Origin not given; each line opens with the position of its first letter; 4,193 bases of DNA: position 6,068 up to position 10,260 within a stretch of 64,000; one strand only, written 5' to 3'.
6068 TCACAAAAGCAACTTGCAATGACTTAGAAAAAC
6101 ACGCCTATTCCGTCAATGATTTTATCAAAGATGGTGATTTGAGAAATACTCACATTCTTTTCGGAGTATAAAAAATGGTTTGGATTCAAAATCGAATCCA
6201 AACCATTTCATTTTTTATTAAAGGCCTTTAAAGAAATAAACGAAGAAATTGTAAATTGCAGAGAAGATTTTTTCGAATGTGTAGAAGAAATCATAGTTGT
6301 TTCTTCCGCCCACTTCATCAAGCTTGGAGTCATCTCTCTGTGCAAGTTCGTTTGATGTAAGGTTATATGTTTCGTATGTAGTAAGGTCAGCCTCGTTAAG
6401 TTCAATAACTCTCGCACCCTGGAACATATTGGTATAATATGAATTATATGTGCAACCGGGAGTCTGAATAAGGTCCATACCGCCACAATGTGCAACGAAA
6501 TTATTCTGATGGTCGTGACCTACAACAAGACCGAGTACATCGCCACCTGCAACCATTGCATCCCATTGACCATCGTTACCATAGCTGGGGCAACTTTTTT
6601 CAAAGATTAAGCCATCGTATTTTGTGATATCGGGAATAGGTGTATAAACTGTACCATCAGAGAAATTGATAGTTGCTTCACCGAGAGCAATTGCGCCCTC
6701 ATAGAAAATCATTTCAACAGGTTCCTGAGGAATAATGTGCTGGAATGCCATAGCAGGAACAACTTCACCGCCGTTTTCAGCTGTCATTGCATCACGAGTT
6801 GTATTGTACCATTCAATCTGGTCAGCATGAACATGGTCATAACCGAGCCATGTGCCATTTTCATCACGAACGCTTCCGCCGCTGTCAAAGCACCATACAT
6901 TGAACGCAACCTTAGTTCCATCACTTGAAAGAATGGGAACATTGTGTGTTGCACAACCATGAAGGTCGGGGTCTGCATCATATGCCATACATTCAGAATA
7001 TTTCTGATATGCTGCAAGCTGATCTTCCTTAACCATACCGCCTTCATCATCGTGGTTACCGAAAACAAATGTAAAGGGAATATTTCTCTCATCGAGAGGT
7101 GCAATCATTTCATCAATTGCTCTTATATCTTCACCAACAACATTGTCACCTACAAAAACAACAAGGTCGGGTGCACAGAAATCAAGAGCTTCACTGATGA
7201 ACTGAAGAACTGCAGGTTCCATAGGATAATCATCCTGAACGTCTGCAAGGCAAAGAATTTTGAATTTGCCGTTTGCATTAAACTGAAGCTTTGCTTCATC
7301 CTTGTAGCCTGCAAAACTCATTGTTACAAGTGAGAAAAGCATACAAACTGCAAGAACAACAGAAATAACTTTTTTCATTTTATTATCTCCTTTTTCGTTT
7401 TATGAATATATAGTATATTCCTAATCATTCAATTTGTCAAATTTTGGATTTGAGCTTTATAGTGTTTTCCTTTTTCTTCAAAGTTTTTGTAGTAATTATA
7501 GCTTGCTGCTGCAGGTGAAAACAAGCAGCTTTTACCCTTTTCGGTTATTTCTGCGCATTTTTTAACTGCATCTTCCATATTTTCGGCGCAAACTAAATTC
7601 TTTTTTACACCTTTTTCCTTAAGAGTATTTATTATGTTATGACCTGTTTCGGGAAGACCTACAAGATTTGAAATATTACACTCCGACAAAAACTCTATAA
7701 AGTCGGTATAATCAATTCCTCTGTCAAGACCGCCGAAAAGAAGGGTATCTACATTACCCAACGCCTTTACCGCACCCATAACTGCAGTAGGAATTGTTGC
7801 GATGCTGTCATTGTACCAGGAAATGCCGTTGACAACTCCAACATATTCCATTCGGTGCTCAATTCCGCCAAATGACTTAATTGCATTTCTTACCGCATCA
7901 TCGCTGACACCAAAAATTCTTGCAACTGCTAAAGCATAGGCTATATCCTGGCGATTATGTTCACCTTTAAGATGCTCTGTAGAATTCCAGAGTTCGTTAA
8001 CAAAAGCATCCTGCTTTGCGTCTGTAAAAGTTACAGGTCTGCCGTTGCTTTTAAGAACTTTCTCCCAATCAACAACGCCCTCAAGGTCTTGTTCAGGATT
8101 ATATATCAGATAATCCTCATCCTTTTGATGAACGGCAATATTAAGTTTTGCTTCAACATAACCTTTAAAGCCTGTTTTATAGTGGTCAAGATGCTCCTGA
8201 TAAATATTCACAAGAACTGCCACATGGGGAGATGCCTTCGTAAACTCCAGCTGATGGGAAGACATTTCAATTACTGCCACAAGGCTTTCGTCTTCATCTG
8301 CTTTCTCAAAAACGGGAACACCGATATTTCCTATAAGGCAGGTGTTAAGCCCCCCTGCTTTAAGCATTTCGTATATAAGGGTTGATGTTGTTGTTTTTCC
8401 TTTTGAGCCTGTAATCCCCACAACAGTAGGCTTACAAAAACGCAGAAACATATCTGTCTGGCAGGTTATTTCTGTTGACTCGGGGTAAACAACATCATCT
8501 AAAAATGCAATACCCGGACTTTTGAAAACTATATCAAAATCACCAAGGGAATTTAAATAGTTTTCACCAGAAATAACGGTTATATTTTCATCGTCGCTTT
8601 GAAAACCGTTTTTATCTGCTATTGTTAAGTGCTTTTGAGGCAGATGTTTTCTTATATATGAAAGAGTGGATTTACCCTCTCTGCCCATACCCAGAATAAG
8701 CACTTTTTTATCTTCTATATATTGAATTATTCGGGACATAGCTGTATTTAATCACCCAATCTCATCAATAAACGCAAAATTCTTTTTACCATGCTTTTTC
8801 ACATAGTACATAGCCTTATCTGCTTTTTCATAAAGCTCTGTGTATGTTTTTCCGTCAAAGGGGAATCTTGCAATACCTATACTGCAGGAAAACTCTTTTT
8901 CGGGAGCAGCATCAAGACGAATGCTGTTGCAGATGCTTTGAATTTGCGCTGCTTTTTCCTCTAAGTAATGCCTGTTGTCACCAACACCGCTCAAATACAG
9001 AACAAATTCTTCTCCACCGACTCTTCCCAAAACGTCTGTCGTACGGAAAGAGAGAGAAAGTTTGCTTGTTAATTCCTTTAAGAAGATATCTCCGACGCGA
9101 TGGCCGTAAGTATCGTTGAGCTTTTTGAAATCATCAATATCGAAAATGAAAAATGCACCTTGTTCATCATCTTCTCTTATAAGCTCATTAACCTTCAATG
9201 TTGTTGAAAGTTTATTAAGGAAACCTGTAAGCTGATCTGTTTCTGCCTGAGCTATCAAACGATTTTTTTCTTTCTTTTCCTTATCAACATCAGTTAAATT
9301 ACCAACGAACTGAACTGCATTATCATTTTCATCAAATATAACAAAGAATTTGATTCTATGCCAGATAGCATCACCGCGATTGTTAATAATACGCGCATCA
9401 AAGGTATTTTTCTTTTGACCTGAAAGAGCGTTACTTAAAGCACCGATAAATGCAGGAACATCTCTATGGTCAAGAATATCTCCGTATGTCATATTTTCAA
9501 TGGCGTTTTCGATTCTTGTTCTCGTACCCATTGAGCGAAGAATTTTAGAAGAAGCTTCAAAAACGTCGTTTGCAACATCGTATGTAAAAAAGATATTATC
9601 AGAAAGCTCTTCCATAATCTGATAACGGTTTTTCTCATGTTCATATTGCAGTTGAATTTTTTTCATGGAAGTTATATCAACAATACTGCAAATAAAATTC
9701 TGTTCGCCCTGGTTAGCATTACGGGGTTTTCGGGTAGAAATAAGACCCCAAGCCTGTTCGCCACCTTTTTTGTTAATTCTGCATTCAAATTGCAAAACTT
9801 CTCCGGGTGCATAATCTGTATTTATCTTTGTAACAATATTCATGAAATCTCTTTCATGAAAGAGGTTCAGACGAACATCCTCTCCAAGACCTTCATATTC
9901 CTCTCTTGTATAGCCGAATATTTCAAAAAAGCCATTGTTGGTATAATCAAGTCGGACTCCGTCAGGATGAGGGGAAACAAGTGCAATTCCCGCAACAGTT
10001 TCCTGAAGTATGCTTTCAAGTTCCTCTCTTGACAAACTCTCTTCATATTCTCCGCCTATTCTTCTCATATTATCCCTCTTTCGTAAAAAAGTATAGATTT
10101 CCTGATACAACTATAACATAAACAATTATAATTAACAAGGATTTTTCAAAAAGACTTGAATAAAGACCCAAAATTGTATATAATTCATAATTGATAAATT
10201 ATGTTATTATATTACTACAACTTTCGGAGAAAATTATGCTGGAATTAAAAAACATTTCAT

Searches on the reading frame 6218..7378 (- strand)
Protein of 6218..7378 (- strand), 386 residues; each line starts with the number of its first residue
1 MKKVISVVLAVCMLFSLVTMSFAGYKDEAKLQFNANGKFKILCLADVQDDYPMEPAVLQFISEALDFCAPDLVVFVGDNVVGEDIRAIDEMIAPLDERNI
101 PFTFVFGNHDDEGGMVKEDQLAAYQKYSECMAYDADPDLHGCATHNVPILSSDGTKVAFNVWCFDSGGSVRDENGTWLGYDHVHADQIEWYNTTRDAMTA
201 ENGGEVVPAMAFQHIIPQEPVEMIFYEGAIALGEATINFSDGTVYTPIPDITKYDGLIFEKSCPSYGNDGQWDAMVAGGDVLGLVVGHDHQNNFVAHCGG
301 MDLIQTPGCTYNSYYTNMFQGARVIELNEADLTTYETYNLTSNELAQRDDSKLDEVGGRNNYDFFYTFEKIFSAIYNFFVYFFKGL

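Call 90: search_protein_families(library=pfam, proteins=[window:6218-7378:-], max_evalue=0.00001)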
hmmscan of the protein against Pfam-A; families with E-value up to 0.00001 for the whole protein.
window:6218-7378:- (386 aa): 1 family
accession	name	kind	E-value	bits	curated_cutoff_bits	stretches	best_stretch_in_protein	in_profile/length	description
PF00149.33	Metallophos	-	8.5e-08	33.3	21.5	1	39-209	1-137/191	Calcineurin-like phosphoesterase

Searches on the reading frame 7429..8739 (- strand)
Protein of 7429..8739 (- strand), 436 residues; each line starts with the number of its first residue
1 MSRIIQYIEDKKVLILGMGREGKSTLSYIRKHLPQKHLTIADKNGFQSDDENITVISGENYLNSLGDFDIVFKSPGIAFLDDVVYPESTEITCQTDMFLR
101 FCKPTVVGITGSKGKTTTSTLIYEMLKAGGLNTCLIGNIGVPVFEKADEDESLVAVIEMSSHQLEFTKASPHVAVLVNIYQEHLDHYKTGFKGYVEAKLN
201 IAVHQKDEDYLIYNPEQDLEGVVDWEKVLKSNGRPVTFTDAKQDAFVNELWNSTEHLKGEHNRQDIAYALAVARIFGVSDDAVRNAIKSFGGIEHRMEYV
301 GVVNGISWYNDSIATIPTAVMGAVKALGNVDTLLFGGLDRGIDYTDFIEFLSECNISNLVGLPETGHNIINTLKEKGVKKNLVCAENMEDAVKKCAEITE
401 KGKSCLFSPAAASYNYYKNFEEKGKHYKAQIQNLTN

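Call 90: search_protein_families(library=pfam, proteins=[window:7429-8739:-], max_evalue=0.00001)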
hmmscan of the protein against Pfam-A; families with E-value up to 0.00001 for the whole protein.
window:7429-8739:- (436 aa): 2 families
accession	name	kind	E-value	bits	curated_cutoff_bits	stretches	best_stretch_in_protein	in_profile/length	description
PF08245.18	Mur_ligase_M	-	1.8e-22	80.7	24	1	109-248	1-152/200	Mur ligase middle domain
PF02875.26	Mur_ligase_C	-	3.7e-08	34.7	28.4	1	295-410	1-126/127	Mur ligase, glutamate ligase domain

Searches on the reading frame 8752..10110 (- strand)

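Call 90: search_protein_families(library=pfam, proteins=[window:8752-10110:-], max_evalue=0.00001)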
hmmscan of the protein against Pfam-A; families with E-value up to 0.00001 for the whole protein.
window:8752-10110:- (452 aa): 3 families
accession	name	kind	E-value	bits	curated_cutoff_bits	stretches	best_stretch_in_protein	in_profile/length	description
PF00990.26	GGDEF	-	4.1e-35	121.4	23.8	1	289-443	1-160/161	Diguanylate cyclase, GGDEF domain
PF08447.18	PAS_3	-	9.4e-13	48.7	25.6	1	56-140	3-86/89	PAS fold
PF13426.13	PAS_9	-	8.7e-12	45.7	27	1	49-147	9-102/103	PAS domain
